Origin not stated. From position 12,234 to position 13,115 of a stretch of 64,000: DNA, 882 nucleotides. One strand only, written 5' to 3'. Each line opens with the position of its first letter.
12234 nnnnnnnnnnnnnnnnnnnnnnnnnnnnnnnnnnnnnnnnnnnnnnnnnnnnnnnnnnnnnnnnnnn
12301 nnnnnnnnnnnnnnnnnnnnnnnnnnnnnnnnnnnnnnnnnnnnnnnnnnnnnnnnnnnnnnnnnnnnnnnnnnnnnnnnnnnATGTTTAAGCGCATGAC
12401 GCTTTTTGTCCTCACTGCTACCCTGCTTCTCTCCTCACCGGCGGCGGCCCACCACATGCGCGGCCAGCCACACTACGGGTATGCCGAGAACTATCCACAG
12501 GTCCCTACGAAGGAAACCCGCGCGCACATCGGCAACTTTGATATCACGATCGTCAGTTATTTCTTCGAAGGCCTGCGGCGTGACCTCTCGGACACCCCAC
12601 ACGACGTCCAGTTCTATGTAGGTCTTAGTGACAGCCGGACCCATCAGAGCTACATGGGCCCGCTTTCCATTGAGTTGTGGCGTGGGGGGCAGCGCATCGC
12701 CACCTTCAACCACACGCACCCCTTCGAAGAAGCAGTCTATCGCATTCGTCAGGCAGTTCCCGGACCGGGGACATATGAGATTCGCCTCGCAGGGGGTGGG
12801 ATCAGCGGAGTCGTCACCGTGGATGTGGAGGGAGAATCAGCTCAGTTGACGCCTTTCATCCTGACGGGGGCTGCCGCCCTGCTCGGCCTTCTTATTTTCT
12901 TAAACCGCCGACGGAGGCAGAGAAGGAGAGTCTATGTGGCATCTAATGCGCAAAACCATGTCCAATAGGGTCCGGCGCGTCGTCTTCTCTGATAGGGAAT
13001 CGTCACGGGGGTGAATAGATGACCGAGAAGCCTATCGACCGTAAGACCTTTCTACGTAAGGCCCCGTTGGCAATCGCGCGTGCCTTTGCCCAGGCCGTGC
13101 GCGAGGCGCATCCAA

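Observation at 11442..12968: NapH/CcoG-like membrane ferredoxin carrying a His-rich periplasmic domain and extra C-terminal TM anchor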

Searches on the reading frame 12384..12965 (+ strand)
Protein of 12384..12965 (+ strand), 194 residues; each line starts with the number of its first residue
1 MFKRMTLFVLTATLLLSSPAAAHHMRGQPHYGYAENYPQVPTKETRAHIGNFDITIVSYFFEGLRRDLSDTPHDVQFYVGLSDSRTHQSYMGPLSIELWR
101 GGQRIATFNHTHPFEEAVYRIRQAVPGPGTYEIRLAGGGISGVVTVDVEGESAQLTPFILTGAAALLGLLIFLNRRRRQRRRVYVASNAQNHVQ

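Call 3: search_protein_families(library=pfam, proteins=[window:12384-12965:+], max_evalue=0.1)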
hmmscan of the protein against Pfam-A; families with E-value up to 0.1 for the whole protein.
window:12384-12965:+ (194 aa): 1 family
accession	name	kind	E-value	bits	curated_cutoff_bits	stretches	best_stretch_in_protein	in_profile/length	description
PF21314.2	TM_ErbB1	-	0.066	13.4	27.1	0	164-182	12-31/36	Epidermal growth factor receptor transmembrane-juxtamembrane segment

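Call 4: search_protein_families(library=ncbifam, proteins=[window:12384-12965:+], max_evalue=0.1)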
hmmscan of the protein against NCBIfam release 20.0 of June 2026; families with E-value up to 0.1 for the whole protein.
window:12384-12965:+ (194 aa): 3 families
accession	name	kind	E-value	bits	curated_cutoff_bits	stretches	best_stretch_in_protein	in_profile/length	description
TIGR02226.1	two_anch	domain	0.029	14.6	23.05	0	155-185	4-35/82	N-terminal double-transmembrane domain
TIGR01167.1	LPXTG_anchor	domain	0.03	15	15.9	1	155-179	10-33/34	LPXTG cell wall anchor domain-containing protein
TIGR03901.2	MYXO-CTERM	domain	0.08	13.3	20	0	162-180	17-34/34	MYXO-CTERM sorting domain-containing protein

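Call 5: find_homologous_proteins(query=window:12384-12965:+, max_evalue=0.001)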
Query window:12384-12965:+ (194 aa): 7 proteins with E <= 0.001 among 532 candidates.
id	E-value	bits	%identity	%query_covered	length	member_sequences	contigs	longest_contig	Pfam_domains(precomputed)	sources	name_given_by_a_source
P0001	7.1e-91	321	77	89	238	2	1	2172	-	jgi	jgi:ferredoxin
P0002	9.7e-85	301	77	85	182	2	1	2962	-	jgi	jgi:hypothetical protein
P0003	1.2e-71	258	70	73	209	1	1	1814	-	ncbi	ncbi:MAG: hypothetical protein ACE5IM_11855, partial [Nitrospinota bacterium]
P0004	5.5e-66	240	60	82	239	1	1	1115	-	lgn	-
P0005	2.8e-63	231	58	83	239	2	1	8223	-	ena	-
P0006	2.4e-60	221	59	85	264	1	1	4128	-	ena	-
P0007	1.4e-59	219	59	83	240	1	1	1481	-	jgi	jgi:ferredoxin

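Call 7: find_encoding_contigs(protein=P0005, flank=10000, max_places=4)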
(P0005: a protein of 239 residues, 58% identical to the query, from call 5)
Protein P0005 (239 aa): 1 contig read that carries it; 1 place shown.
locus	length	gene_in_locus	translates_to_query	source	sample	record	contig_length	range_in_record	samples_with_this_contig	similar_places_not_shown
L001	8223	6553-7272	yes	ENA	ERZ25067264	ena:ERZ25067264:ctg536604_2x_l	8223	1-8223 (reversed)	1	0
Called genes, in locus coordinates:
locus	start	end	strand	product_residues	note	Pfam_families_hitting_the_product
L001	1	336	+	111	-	?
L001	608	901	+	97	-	-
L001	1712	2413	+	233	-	PF00034:Cytochrom_C (weak), PF13442:Cytochrome_CBB3, PF00034:Cytochrom_C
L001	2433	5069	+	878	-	PF04879:Molybdop_Fe4S4, PF00384:Molybdopterin, PF01568:Molydop_binding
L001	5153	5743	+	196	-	PF13183:Fer4_8 (faint), PF13534:Fer4_17 (faint), PF17179:Fer4_22 (faint), PF12838:Fer4_7, PF13187:Fer4_9, PF14697:Fer4_21 (weak), PF00037:Fer4 (weak), PF12838:Fer4_7 (weak), +7 more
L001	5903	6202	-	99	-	-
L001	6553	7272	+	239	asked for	-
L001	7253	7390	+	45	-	-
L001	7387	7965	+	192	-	PF13187:Fer4_9 (faint), PF13237:Fer4_10 (faint), PF13534:Fer4_17 (faint), PF00037:Fer4 (faint), PF12838:Fer4_7 (weak), PF12838:Fer4_7, PF14697:Fer4_21 (weak), PF12838:Fer4_7 (weak), +2 more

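Call 8: find_encoding_contigs(protein=P0006, flank=10000, max_places=4)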
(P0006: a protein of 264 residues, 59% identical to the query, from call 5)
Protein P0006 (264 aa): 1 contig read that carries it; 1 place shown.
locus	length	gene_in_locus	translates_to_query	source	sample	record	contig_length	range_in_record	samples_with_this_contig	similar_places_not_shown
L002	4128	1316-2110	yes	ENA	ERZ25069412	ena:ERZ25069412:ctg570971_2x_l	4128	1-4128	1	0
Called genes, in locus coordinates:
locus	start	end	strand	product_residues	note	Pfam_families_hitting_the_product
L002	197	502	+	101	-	PF00037:Fer4 (faint), PF12797:Fer4_2 (faint), PF12798:Fer4_3 (faint), PF12800:Fer4_4 (faint), PF12837:Fer4_6 (faint), PF12838:Fer4_7 (weak), PF13484:Fer4_16 (weak), PF14697:Fer4_21 (weak), +3 more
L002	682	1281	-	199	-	-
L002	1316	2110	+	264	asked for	-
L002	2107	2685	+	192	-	PF13534:Fer4_17 (faint), PF13237:Fer4_10 (faint), PF00037:Fer4 (faint), PF12837:Fer4_6 (faint), PF12838:Fer4_7, PF12838:Fer4_7, PF14697:Fer4_21 (weak), PF12838:Fer4_7 (weak), +2 more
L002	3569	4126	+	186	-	?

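Call 16: predict_structure(alignment_id=A1)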
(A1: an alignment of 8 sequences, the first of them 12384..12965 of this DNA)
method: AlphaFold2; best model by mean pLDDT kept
length: 194 residues; sequences in the alignment: 8
mean_pLDDT: 71.7   pTM: 0.56
mean pLDDT of the five models: 71.7, 71.2, 71.0, 70.1, 69.0
residues with pLDDT >= 90: 44; 70-90: 64; 50-70: 60; < 50: 26
segments of 3 or more residues with pLDDT < 50: 18-37, 67-69
pLDDT, mean of each block of 10 residues (from residue 1): 61 59 36 48 85 88 53 74 91 91 88 67 72 91 89 64 86 74 54 52
secondary structure, 60 per line:
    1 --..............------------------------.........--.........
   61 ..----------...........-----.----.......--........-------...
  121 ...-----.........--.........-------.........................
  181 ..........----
elements in order: H3-16 E41-49 E52-62 E73-83 E94-100 E103-110 E118-123 E129-137 E140-148 H156-190

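Call 19: fold_search(model_id=the predicted structure, library=pdb)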
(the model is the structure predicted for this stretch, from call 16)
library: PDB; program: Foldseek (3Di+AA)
matches with E <= 10: 1081; with E <= 0.001: 0
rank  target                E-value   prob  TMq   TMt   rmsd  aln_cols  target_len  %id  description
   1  8qb1_A                6.4e-03  1.00  0.29  0.59   3.3        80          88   19  C-terminal domain of mirolase from Tannerella forsythia (released 2024-02-28)
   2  9ll2_A                1.4e-02  1.00  0.37  0.61   4.2       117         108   10  Crystal structure of the Helicobacter pylori copper resistance determinant CrdA in the apo form (released 2025-11-19)
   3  6z9c                  1.5e-02  0.99  0.31  0.25   6.1       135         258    9  Structure of human POLDIP2, a multifaceted adaptor protein in metabolism and genome stability (released 2020-06-17)
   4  2ed7_MODEL_1_A        1.6e-02  0.99  0.31  0.46  14.4       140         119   12  Solution structure of the first fibronectin type III domain of human Netrin receptor DCC (released 2008-02-26)
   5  2ee2_MODEL_1_A        2.6e-02  0.93  0.29  0.43  14.9       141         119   11  Solution structures of the fn3 domain of human contactin 1 (released 2007-08-21)
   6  6zlx                  2.9e-02  0.87  0.26  0.22   7.4       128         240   11  The structure of the ClpX-associated factor PDIP38 (released 2021-07-14)
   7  5fn8_A                2.9e-02  0.77  0.25  0.27  23.4       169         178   14  Crystal structure of rat CD45 extracellular region, domains d3-d4 (released 2016-03-23)
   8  5j7k_A                3.2e-02  0.98  0.28  0.55  10.8       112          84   10  Loop grafting onto a highly stable FN3 scaffold (released 2016-08-17)
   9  7b2m_A                3.4e-02  0.99  0.32  0.11  22.8       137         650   11  Cryo-EM structure of complement C4b in complex with nanobody E3 (released 2022-03-02)
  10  7ptp_A                3.4e-02  0.99  0.33  0.10   8.4       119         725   12  In-situ structure of pentameric S-layer protein (released 2021-12-15)
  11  6s7o_G                3.6e-02  0.98  0.32  0.17  10.0       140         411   13  Cryo-EM structure of human oligosaccharyltransferase complex OST-A (released 2019-12-18)
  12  1x3d_MODEL_1_A        3.6e-02  0.28  0.19  0.27  16.6       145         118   12  Solution structure of the fibronectin type-III domain of human fibronectin type-III domain containing protein  (released 2005-11-02)
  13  9ll4_A                4.2e-02  1.00  0.35  0.59   5.8       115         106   10  Crystal structure of the Helicobacter pylori copper resistance determinant CrdA in complex with silver ions in space g (released 2025-11-19)
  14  4v4c_B                4.4e-02  1.00  0.26  0.18   2.2        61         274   20  Crystal Structure of Pyrogallol-Phloroglucinol Transhydroxylase from Pelobacter acidigallici (released 2014-07-09)
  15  4lsd_F                4.4e-02  0.93  0.29  0.49  13.2       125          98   10  Myokine structure (released 2013-10-16)
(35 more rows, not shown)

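Call 22: find_related_loci(query=A1, collection=genome_contigs, flank=10000)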
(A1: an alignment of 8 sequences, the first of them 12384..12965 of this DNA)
Query A1 (194 aa) in genome_contigs; peptide patterns used: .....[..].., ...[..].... (x = any residue, [..] = any of these).
54 stretches matched a pattern; 23 encode a relative of the query (tblastn E <= 1e-3); 23 distinct loci.
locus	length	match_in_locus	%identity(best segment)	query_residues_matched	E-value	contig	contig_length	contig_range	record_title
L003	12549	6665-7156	78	1-164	2e-86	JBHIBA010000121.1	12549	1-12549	MAG: Nitrospinota bacterium isolate K_2_bin.39 NODE_2687_length_12549_cov_17.872979, whole genome shotgun sequence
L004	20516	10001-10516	65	1-170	2e-74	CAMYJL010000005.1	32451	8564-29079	MAG: uncultured Nitrospinae bacterium isolate FO_M_Nitrospinota_01 genome assembly, contig: scaffold_831, whole genome s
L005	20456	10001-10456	78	23-174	6e-74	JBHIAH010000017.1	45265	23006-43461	MAG: Candidatus Methylomirabilales bacterium isolate K_3_bin.12 NODE_132_length_45265_cov_21.730215, whole genome shotgu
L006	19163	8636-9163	63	2-174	1e-72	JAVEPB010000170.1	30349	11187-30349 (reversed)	MAG: bacterium isolate ODZ_NOB7a k141_312554, whole genome shotgun sequence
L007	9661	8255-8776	65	1-174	2e-71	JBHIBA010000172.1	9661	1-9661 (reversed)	MAG: Nitrospinota bacterium isolate K_2_bin.39 NODE_4067_length_9661_cov_8.168228, whole genome shotgun sequence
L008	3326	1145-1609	65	20-174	4e-68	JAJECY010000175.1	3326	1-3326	MAG: Acidobacteria bacterium isolate jk18xAbins.46 k141_1148952, whole genome shotgun sequence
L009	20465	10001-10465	64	20-174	5e-68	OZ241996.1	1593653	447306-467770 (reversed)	MAG: bacterium isolate 138114a6-c459-4528-9bbc-32813c999549 genome assembly, chromosome: 1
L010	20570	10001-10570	56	3-189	1e-66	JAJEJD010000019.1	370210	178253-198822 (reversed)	MAG: bacterium isolate p16x63bins.49 k141_560103, whole genome shotgun sequence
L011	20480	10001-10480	59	3-162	1e-64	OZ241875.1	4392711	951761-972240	MAG: bacterium isolate fde39c58-18aa-4d93-bb40-cd1cf9ece30f genome assembly, chromosome: 1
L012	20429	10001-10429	64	20-162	2e-64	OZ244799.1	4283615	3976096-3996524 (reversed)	MAG: bacterium isolate fda9cd22-9c8c-44c4-8321-deb2e702e096 genome assembly, chromosome: 1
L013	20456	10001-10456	61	23-174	3e-64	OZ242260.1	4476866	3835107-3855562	MAG: bacterium isolate ae33526c-e769-4de9-a2b0-9dbe0155474d genome assembly, chromosome: 1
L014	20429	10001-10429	64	20-162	2e-63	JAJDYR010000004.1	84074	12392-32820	MAG: bacterium isolate jk18x34bins.43 k141_507205, whole genome shotgun sequence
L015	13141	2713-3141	65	20-162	3e-63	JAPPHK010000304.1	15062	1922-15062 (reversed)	MAG: Nitrospinota bacterium isolate RHO1_bin_79 NODE_5748_length_15062_cov_9.215633, whole genome shotgun sequence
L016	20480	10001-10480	59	3-162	4e-63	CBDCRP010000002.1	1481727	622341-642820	MAG: bacterium isolate c343b5c3-9596-4089-b975-978780b2b10b genome assembly, contig: contig_2, whole genome shotgun sequ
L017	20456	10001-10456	61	11-162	1e-62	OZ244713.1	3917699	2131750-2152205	MAG: bacterium isolate e5014806-8d25-4488-8218-63b8719b0073 genome assembly, chromosome: 1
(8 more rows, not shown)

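Call 27: search_protein_representatives(protein=window:12438-12965:+)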
Query: 176 residues. Proteins with E-value up to 0.001 (for the whole library): 75; up to 1e-10: 39; up to 1e-30: 4. The best 75 are listed.
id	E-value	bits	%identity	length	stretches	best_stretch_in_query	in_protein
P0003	3.3e-71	254.9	69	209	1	1-164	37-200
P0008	1.4e-69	249.7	70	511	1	1-164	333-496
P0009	3.9e-36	140.7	49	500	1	2-164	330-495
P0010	1.6e-33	132.2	44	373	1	2-168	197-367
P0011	1.3e-28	116.2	40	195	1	3-164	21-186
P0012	1.5e-27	112.7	38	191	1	1-165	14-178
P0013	2.0e-26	109.1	44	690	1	2-164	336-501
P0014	7.2e-26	107.3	41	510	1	1-168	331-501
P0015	2.0e-25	105.8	42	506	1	2-150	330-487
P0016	4.3e-25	104.8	37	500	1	2-158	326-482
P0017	4.7e-25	104.7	38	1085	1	2-171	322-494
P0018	5.1e-23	98.0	38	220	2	1-66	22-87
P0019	7.1e-23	97.6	39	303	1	1-145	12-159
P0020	8.1e-23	97.4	40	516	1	2-163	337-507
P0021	5.0e-22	94.8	38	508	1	2-160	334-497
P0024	1.4e-20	90.1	42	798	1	3-115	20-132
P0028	1.2e-16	77.3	32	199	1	4-117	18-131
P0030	3.3e-16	75.9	34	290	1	4-165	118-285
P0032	7.0e-16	74.8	32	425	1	2-157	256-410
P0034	1.3e-15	74.0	32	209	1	1-122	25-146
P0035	2.3e-15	73.1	31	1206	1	3-165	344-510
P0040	5.2e-14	68.7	29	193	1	3-163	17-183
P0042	1.8e-13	66.9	37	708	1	32-165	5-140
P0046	2.6e-10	56.6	36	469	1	4-83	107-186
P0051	5.8e-08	49.0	29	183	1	2-162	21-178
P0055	1.2e-06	44.8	29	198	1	1-170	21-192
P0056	1.3e-06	44.7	29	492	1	23-165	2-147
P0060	2.6e-06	43.6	33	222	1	1-166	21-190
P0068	9.0e-05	38.6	58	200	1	4-43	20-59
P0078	5.8e-04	36.0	29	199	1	2-159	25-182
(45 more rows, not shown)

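Call 29: search_protein_families(library=pfam, proteins=[P0013, P0017, P0024, P0035, P0042, P0046, P0056, P0010, P0030, P0032], max_evalue=0.001)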
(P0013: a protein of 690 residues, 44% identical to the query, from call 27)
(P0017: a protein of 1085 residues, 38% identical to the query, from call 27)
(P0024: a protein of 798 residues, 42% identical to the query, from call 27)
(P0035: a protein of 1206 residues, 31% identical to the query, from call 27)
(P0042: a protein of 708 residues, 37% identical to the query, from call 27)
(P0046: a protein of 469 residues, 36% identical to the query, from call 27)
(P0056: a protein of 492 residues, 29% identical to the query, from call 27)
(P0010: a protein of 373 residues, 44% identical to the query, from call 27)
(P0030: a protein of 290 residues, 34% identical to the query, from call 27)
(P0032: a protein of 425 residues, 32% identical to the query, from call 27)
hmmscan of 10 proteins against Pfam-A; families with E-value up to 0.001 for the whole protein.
P0013 (690 aa): 11 families
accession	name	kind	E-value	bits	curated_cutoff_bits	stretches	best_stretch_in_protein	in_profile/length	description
PF12801.12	Fer4_5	-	1.4e-15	57.4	22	2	108-149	2-44/48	4Fe-4S binding domain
PF12838.12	Fer4_7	-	1.6e-14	54.5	27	2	554-608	2-52/52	4Fe-4S dicluster domain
PF13187.11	Fer4_9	-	6.1e-13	49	27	1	554-609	2-52/52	4Fe-4S dicluster domain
PF00037.32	Fer4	-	3.3e-12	46.1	21.1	1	552-570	6-24/24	4Fe-4S binding domain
PF13237.11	Fer4_10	-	7.2e-09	35.9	25.5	0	638-679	11-53/53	4Fe-4S dicluster domain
PF13484.11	Fer4_16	-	1e-07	33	30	0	287-314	1-30/66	4Fe-4S double cluster binding domain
PF14697.11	Fer4_21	-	1.3e-07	32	35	1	638-681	10-55/59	4Fe-4S dicluster domain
PF12837.12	Fer4_6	-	9.8e-06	25.7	25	0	661-680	2-21/24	4Fe-4S binding domain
PF25160.1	LdpA_Fe-S-bd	-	0.00012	22.2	27.6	0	642-684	9-44/49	LdpA Fe-S cluster-binding domain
PF12797.12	Fer4_2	-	0.00042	20.5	24.5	1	661-680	3-22/22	4Fe-4S binding domain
PF13746.11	Fer4_18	-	0.00054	20.6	27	1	258-300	57-97/114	4Fe-4S dicluster domain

P0017 (1085 aa): 1 family
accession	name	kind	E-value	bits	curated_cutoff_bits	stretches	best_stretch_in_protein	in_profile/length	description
PF12801.12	Fer4_5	-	2.8e-09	37.2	22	2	111-145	5-39/48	4Fe-4S binding domain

P0024 (798 aa): 1 family
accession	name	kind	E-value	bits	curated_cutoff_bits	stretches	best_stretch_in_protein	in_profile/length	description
PF12801.12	Fer4_5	-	0.00021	21.6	22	1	464-502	1-38/48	4Fe-4S binding domain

P0035 (1206 aa): 4 families
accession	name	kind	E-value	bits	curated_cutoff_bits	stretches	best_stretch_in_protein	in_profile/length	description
PF12801.12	Fer4_5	-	3.3e-09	37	22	2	105-136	4-35/48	4Fe-4S binding domain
PF13187.11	Fer4_9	-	5.2e-06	26.8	27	1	262-304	4-50/52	4Fe-4S dicluster domain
PF13237.11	Fer4_10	-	6.4e-05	23.3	25.5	0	261-302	10-53/53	4Fe-4S dicluster domain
PF13484.11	Fer4_16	-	0.00021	22.4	30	0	291-313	2-23/66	4Fe-4S double cluster binding domain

P0042 (708 aa): 0 families

P0046 (469 aa): 0 families

P0056 (492 aa): 1 family
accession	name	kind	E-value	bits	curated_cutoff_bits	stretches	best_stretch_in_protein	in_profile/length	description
PF12801.12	Fer4_5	-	0.0003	21.1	22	1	354-394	1-40/48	4Fe-4S binding domain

P0010 (373 aa): 6 families
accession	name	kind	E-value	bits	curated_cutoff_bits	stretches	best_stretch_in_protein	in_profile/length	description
PF00037.32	Fer4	-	6e-09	35.8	21.1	1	147-165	5-23/24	4Fe-4S binding domain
PF13484.11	Fer4_16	-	2.2e-06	28.8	30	0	150-169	2-22/66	4Fe-4S double cluster binding domain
PF13187.11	Fer4_9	-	4e-06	27.2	27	0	95-140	8-52/52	4Fe-4S dicluster domain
PF12801.12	Fer4_5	-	9e-06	26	22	1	73-115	3-46/48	4Fe-4S binding domain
PF12838.12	Fer4_7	-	3.7e-05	24.5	27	1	127-164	4-52/52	4Fe-4S dicluster domain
PF13746.11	Fer4_18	-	0.0002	22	27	1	127-162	63-97/114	4Fe-4S dicluster domain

P0030 (290 aa): 3 families
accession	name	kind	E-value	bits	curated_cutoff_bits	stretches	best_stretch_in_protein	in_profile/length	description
PF12838.12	Fer4_7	-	1.9e-05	25.5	27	0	70-84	37-51/52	4Fe-4S dicluster domain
PF13187.11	Fer4_9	-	2.1e-05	24.9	27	0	71-84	2-15/52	4Fe-4S dicluster domain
PF13237.11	Fer4_10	-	8.2e-05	22.9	25.5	0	69-84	7-24/53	4Fe-4S dicluster domain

P0032 (425 aa): 2 families
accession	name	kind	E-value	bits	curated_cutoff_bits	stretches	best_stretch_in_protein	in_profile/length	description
PF12838.12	Fer4_7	-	3.8e-05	24.5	27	0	204-227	2-25/52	4Fe-4S dicluster domain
PF12801.12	Fer4_5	-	8.7e-05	22.9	22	1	34-66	7-39/48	4Fe-4S binding domain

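Call 30: search_protein_families(library=pfam, proteins=[P0011, P0012, P0028, P0034, P0040, P0051, P0055, P0060, P0068, P0078], max_evalue=1)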
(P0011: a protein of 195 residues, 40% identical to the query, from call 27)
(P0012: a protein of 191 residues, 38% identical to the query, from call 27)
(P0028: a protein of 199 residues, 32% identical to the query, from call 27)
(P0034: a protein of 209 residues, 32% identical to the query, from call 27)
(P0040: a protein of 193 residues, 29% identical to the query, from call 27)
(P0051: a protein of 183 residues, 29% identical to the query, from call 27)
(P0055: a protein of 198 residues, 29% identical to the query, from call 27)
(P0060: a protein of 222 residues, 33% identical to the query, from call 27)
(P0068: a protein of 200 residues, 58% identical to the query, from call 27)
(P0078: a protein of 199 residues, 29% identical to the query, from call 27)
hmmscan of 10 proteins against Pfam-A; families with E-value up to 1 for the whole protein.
P0011 (195 aa): 0 families

P0012 (191 aa): 2 families
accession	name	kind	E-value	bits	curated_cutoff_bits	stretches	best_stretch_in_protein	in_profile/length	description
PF22058.2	X25_BaPul_like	-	0.074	13.6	27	1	109-131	30-52/87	Pullulanase X25 domain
PF02312.22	CBF_beta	-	0.19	11.8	25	1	95-129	23-57/167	Core binding factor beta subunit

P0028 (199 aa): 3 families
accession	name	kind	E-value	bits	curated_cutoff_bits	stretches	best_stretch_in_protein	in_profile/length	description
PF13969.11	Pab87_oct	-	0.021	15.5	27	1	84-152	21-86/96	Pab87 octamerisation domain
PF15418.12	DUF4625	-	0.043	14.5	27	0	35-65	98-125/131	Domain of unknown function (DUF4625)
PF05425.18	CopD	-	0.056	14.3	32.1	1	152-183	39-70/105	Copper resistance protein D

P0034 (209 aa): 1 family
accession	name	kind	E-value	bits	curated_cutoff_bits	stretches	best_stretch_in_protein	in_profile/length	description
PF16967.11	TcfC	-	0.18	11.8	29.4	0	55-76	43-64/68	E-set like domain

P0040 (193 aa): 1 family
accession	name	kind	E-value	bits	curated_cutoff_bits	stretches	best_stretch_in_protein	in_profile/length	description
PF13346.12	ABC2_membrane_5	-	0.061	13.3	25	1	137-180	62-105/205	ABC-2 family transporter protein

P0051 (183 aa): 0 families

P0055 (198 aa): 2 families
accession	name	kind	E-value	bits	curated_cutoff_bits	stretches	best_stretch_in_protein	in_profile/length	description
PF13115.11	YtkA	-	0.0068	17.5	25.9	1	50-135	3-84/85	YtkA-like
PF25275.1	Golvesin_C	-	0.29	11.6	31.6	1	99-160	26-85/132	Golvesin C-terminal domain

P0060 (222 aa): 2 families
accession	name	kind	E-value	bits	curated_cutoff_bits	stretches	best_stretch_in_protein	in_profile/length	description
PF13567.11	DUF4131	-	0.036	14.2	31.6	0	52-84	104-137/165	Domain of unknown function (DUF4131)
PF13115.11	YtkA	-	0.15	13.2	25.9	1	50-136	3-84/85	YtkA-like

P0068 (200 aa): 0 families

P0078 (199 aa): 0 families
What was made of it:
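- On YtkA-like (PF13115) / E-set periplasmic domains: The window domain has no hit (calls 3, 30).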

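Call 31: search_protein_families(library=ncbifam, proteins=[P0011, P0012, P0028, P0034, P0040, P0051, P0055, P0060, P0068, P0078], max_evalue=1)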
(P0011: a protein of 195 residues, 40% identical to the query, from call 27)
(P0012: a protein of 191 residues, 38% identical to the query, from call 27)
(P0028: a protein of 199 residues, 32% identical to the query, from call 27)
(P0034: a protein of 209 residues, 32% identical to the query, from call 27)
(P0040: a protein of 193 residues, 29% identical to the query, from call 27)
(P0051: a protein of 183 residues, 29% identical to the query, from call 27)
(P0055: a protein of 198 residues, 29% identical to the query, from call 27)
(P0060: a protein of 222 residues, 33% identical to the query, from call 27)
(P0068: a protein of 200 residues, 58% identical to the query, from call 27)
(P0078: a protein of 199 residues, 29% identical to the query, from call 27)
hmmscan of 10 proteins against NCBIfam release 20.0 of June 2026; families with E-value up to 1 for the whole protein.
P0011 (195 aa): 0 families

P0012 (191 aa): 0 families

P0028 (199 aa): 2 families
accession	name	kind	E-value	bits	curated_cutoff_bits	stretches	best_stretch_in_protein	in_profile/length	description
NF009532.0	PRK12895.1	equivalog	0.017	14.6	414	1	137-183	13-59/286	prenyltransferase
TIGR01475.1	ubiA_other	subfamily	0.055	12.9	180.8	1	130-182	5-57/282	UbiA-like polyprenyltransferase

P0034 (209 aa): 0 families

P0040 (193 aa): 0 families

P0051 (183 aa): 2 families
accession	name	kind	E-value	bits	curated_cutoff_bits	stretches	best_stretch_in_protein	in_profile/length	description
NF040681.2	GPS-CTERM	domain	0.0039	17.3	28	1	158-179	7-27/28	GPS-CTERM domain-containing protein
NF041738.1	GG_III-CTERM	domain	0.16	11.9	22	1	156-179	2-26/28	GGIII-like transmembrane region-containing protein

P0055 (198 aa): 1 family
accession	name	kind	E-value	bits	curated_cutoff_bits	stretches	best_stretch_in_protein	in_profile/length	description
NF042414.1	CLC_0170_fam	subfamily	0.22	11.5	30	1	160-191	5-36/56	CLC_0170 family protein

P0060 (222 aa): 0 families

P0068 (200 aa): 0 families

P0078 (199 aa): 0 families
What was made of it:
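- Tried and rejected: The exceptions were sub-threshold YtkA hits in two distant members (calls 3, 4, 30, 31).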
